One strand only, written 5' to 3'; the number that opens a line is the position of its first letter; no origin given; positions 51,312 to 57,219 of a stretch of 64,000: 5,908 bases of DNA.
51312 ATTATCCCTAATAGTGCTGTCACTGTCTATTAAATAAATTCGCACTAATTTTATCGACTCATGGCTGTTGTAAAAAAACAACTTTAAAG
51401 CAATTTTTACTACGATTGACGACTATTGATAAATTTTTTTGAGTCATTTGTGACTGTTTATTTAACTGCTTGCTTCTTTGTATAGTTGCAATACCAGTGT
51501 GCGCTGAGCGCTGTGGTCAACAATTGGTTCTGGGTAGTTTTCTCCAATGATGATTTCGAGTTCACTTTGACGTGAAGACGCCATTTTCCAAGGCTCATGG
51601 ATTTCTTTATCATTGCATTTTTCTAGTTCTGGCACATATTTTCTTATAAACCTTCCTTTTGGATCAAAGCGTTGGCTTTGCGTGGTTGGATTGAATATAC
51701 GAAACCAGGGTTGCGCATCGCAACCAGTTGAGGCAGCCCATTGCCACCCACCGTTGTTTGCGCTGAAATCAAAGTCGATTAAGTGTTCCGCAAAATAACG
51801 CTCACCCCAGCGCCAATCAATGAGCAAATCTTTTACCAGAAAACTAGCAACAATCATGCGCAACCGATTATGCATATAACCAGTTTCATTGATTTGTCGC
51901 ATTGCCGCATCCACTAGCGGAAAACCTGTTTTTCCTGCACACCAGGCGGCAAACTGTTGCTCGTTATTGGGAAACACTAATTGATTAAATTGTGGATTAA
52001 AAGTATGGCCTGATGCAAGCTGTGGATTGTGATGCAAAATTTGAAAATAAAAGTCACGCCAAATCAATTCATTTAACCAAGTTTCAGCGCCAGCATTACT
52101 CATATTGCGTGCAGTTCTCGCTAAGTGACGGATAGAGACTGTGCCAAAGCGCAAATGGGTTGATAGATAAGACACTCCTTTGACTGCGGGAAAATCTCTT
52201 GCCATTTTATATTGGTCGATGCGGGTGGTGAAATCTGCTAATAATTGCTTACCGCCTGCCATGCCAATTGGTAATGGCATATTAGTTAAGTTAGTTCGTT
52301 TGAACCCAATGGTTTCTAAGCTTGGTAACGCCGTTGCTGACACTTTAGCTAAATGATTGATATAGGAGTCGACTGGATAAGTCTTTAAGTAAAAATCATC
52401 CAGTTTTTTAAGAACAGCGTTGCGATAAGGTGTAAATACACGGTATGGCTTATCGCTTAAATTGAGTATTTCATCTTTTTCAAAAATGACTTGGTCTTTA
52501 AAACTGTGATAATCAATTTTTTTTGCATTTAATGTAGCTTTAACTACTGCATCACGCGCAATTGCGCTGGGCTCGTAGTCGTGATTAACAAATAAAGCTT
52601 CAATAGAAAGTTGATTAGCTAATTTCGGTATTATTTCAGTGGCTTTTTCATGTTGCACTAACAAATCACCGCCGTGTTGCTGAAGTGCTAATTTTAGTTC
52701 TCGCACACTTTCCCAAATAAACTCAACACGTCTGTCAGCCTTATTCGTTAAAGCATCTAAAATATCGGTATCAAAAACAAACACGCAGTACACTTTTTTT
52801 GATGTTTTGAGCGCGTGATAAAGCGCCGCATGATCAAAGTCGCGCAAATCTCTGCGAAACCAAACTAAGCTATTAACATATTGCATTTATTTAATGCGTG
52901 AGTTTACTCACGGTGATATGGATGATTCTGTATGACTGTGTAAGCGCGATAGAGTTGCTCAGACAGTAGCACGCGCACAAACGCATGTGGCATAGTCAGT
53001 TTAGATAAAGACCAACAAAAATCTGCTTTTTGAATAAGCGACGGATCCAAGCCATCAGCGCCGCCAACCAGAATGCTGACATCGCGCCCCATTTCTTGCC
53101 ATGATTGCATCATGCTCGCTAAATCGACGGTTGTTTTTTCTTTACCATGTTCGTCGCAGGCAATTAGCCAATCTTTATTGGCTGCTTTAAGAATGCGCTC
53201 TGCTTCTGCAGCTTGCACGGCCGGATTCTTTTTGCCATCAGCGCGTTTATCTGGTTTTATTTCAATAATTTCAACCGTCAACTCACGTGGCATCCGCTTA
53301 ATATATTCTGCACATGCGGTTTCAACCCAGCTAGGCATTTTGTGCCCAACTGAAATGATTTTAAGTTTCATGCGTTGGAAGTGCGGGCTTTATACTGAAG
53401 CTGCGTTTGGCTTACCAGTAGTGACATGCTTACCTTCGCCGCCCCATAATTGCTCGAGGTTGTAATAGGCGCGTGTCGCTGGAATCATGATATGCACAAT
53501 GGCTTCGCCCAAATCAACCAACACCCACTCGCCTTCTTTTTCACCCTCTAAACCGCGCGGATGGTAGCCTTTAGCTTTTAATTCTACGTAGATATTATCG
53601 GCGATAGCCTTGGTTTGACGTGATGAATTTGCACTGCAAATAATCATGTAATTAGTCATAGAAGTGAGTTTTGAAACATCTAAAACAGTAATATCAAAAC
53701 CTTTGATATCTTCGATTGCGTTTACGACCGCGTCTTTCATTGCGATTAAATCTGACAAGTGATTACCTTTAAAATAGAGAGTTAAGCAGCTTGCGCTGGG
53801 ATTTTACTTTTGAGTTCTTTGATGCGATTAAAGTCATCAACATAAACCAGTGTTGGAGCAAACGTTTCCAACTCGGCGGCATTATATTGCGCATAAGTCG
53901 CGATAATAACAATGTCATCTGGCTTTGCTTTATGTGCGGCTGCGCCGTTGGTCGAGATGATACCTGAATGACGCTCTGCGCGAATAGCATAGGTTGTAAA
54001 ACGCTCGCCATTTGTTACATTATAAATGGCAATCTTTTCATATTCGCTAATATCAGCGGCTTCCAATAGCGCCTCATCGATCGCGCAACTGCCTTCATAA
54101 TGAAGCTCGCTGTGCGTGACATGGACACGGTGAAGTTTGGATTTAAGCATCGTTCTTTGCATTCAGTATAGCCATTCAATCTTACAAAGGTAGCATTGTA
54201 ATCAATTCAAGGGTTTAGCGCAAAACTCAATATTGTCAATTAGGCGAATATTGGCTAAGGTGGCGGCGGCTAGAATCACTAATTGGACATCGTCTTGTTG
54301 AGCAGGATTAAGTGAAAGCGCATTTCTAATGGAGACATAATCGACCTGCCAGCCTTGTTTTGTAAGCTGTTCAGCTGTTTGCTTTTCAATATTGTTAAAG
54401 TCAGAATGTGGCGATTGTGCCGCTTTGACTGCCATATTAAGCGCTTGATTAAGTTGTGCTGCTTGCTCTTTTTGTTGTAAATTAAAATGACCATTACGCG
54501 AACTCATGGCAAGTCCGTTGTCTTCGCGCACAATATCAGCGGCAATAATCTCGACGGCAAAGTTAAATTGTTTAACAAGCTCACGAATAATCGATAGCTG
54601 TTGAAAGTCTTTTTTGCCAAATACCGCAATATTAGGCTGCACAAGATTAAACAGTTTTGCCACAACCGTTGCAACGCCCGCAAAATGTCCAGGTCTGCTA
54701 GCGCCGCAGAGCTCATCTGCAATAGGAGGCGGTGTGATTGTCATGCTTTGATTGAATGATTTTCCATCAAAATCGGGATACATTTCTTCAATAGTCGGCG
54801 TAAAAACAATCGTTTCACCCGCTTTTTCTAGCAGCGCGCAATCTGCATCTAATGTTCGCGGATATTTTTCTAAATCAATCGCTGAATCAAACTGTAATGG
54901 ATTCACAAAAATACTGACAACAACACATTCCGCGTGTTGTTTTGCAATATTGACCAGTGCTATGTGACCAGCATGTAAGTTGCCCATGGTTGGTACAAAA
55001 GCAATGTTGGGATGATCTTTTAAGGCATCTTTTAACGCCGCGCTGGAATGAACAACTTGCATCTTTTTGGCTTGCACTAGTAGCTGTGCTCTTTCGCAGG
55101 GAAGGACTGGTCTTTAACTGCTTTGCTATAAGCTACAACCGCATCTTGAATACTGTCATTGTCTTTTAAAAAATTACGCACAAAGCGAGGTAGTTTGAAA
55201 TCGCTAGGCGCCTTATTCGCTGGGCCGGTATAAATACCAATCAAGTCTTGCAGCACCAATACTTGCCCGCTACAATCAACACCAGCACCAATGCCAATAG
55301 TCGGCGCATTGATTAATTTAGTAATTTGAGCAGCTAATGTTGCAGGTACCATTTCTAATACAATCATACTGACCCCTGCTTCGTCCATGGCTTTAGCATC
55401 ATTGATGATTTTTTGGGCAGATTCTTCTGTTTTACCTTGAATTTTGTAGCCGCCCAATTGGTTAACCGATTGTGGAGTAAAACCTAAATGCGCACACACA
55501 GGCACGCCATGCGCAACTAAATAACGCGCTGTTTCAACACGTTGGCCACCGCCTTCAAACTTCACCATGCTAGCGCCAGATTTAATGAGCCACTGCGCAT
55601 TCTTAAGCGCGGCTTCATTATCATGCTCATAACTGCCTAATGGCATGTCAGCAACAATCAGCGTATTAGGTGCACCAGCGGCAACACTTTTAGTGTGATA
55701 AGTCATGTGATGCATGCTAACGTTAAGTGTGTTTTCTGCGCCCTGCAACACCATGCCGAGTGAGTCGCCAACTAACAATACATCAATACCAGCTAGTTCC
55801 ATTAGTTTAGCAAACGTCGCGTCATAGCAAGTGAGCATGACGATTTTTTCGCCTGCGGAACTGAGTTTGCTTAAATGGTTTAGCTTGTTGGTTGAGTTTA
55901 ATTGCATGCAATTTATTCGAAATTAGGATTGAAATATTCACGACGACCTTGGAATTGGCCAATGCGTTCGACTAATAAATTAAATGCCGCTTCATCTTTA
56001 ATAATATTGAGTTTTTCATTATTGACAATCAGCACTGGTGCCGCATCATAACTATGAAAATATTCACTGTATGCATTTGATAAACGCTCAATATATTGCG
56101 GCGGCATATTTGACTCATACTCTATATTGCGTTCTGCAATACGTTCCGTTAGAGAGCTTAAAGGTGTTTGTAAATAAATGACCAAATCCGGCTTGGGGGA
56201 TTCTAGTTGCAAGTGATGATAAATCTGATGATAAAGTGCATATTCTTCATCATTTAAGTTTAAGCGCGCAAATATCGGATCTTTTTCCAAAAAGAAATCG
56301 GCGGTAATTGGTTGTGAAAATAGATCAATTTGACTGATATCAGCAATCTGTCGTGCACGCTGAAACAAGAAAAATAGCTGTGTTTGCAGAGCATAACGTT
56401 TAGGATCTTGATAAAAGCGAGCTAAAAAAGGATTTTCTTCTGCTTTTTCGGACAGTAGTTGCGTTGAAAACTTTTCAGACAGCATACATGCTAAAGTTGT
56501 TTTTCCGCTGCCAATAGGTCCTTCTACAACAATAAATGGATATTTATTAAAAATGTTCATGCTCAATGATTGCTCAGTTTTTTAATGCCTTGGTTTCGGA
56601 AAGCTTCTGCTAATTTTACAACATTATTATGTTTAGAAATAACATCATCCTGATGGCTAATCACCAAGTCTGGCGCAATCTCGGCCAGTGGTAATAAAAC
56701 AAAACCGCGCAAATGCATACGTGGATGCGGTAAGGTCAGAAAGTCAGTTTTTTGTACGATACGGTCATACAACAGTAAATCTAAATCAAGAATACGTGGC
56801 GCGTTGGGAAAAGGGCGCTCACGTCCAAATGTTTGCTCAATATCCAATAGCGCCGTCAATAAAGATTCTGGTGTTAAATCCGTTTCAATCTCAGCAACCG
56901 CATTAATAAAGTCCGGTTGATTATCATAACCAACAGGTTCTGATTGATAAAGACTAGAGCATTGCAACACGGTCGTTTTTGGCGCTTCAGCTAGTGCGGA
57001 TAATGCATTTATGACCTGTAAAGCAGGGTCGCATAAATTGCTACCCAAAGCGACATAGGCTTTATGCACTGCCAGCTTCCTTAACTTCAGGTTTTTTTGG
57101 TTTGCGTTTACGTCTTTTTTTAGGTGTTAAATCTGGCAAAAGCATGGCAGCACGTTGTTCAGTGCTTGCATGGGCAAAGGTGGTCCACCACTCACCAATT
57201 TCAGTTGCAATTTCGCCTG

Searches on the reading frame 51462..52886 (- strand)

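Call 29: search_protein_families(library=pfam, proteins=[window:51462-52886:-], max_evalue=0.00001)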
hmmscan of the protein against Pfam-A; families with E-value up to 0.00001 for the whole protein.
window:51462-52886:- (474 aa): 2 families
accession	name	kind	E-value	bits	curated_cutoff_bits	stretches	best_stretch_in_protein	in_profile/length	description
PF03441.19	FAD_binding_7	-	5e-90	300.8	27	1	270-470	1-202/203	FAD binding domain of DNA photolyase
PF00875.24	DNA_photolyase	-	8.4e-44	149.9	26.6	1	6-163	1-157/164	DNA photolyase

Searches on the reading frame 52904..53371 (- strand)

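Call 29: search_protein_families(library=pfam, proteins=[window:52904-53371:-], max_evalue=0.00001)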
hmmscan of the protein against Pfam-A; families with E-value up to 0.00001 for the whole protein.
window:52904-53371:- (155 aa): 1 family
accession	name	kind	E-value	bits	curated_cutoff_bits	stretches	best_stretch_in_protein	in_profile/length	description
PF02590.22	SPOUT_MTase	-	1.6e-49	168.3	27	1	1-153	1-154/154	Predicted SPOUT methyltransferase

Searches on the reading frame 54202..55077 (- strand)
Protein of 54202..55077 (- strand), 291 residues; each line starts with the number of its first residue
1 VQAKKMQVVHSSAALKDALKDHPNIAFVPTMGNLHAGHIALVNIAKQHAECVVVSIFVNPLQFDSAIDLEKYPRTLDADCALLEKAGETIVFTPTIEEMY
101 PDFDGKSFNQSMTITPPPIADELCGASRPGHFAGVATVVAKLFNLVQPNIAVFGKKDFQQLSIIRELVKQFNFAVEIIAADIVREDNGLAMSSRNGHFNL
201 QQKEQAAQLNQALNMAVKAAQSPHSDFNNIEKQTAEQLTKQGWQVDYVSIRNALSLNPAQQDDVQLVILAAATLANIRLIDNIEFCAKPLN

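Call 29: search_protein_families(library=pfam, proteins=[window:54202-55077:-], max_evalue=0.00001)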
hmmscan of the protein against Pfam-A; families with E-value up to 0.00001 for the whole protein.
window:54202-55077:- (291 aa): 1 family
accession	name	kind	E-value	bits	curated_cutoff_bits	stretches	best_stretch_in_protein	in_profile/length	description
PF02569.21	Pantoate_ligase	-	1e-97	326.9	20.7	1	9-283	3-267/268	Pantoate-beta-alanine ligase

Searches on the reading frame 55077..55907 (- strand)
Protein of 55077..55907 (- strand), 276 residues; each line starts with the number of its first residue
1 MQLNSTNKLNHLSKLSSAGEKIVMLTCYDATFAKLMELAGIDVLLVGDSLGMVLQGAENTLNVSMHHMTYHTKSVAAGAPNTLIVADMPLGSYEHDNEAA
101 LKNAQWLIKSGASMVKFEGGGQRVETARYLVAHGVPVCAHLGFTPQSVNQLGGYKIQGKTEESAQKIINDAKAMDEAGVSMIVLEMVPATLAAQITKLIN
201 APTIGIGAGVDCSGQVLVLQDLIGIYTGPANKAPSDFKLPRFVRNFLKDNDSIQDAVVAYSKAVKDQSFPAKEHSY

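Call 29: search_protein_families(library=pfam, proteins=[window:55077-55907:-], max_evalue=0.00001)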
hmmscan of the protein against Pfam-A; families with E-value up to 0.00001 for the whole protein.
window:55077-55907:- (276 aa): 1 family
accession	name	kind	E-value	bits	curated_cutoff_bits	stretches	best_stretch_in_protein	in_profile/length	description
PF02548.21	Pantoate_transf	-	4.5e-102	341.3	28.7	1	8-271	3-258/259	Ketopantoate hydroxymethyltransferase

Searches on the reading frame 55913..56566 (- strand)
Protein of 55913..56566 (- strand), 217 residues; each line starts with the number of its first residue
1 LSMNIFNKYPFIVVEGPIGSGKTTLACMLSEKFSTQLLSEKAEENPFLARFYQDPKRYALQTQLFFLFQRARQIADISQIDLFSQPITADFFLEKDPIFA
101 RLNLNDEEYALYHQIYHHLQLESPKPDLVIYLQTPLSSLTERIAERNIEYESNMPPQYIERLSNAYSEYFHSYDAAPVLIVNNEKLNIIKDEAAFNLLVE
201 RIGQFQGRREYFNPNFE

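Call 29: search_protein_families(library=pfam, proteins=[window:55913-56566:-], max_evalue=0.00001)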
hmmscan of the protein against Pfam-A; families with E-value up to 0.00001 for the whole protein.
window:55913-56566:- (217 aa): 3 families
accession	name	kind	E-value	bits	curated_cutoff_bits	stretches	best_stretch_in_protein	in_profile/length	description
PF01712.25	dNK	-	8.6e-40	137.1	27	1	12-204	1-200/203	Deoxynucleoside kinase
PF02223.23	Thymidylate_kin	-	1.3e-07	31.9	27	1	14-190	1-182/185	Thymidylate kinase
PF13238.12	AAA_18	-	2.5e-06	28.4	29.4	0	12-147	1-112/128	AAA domain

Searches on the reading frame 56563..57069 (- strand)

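Call 87: search_protein_families(library=pfam, proteins=[window:56563-57069:-], max_evalue=0.00001)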
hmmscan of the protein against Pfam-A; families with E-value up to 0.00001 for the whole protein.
window:56563-57069:- (168 aa): 1 family
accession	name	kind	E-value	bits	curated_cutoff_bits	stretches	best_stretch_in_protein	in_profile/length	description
PF01288.25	HPPK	-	2.6e-39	134.6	25.7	1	5-133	1-116/116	7,8-dihydro-6-hydroxymethylpterin-pyrophosphokinase (HPPK)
